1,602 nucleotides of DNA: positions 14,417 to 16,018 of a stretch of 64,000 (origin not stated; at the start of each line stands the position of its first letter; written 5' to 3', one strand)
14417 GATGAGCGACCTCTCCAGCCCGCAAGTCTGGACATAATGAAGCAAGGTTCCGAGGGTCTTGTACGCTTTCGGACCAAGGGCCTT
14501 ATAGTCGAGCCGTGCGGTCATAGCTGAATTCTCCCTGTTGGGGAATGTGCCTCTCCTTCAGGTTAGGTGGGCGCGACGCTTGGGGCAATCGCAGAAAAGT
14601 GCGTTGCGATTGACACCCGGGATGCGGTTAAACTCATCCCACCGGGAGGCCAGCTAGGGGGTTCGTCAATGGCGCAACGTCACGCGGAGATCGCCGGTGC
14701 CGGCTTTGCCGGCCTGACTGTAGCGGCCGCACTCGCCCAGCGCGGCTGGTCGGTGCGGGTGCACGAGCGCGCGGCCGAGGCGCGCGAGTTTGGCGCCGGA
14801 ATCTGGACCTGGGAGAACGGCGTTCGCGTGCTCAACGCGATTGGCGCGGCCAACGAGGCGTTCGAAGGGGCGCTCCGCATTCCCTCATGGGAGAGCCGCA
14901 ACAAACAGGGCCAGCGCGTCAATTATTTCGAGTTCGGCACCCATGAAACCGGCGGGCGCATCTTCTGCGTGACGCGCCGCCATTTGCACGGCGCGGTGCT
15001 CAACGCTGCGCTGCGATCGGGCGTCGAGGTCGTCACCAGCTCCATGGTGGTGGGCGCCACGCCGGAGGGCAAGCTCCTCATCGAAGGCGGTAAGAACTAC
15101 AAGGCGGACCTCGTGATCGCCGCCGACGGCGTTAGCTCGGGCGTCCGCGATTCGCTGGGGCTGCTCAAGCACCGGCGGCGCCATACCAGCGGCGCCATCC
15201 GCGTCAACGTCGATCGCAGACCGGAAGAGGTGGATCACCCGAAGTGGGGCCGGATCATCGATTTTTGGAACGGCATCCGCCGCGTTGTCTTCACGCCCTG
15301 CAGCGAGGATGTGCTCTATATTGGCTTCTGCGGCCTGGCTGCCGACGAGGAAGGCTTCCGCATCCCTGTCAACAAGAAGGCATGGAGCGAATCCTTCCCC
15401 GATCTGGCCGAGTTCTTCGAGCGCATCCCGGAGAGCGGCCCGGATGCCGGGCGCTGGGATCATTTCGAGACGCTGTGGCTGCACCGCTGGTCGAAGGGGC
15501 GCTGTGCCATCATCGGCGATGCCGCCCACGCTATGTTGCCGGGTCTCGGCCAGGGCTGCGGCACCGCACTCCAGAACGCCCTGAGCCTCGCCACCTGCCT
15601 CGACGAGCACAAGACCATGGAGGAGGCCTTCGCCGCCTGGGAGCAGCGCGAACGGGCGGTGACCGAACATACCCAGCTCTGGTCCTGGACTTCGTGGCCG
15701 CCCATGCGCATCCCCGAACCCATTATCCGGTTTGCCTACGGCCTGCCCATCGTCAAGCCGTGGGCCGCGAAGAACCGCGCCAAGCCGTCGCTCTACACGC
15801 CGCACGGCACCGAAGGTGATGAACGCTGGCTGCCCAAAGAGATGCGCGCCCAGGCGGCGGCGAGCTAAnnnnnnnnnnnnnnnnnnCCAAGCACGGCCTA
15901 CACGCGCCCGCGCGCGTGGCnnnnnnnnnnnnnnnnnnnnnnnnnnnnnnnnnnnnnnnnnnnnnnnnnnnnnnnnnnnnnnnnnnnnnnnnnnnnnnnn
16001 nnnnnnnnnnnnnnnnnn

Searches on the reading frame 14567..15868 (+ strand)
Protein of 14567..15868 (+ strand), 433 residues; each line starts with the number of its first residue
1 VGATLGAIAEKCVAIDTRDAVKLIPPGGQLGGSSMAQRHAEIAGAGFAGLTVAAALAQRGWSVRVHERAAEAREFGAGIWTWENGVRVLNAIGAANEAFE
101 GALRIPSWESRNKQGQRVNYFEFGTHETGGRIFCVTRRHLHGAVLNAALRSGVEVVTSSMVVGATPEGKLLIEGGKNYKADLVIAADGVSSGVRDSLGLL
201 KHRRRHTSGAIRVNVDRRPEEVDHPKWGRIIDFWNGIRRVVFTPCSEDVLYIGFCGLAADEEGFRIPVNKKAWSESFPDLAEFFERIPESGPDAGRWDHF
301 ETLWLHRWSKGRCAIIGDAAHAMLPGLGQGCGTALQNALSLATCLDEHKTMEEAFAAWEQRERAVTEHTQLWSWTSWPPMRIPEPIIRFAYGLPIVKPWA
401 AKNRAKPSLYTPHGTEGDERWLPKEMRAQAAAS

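Call 54: search_protein_families(library=pfam, proteins=[window:14567-15868:+], max_evalue=0.00001)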
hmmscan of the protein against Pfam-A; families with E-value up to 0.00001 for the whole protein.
window:14567-15868:+ (433 aa): 3 families
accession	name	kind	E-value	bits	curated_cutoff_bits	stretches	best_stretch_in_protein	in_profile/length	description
PF01494.25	FAD_binding_3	-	7.9e-24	85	22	1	42-348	6-321/349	FAD binding domain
PF01266.30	DAO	-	4.9e-07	30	27.9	0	42-72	4-34/353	FAD dependent oxidoreductase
PF07992.20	Pyr_redox_2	-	7.1e-06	26.1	26.1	0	140-193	185-241/291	Pyridine nucleotide-disulphide oxidoreductase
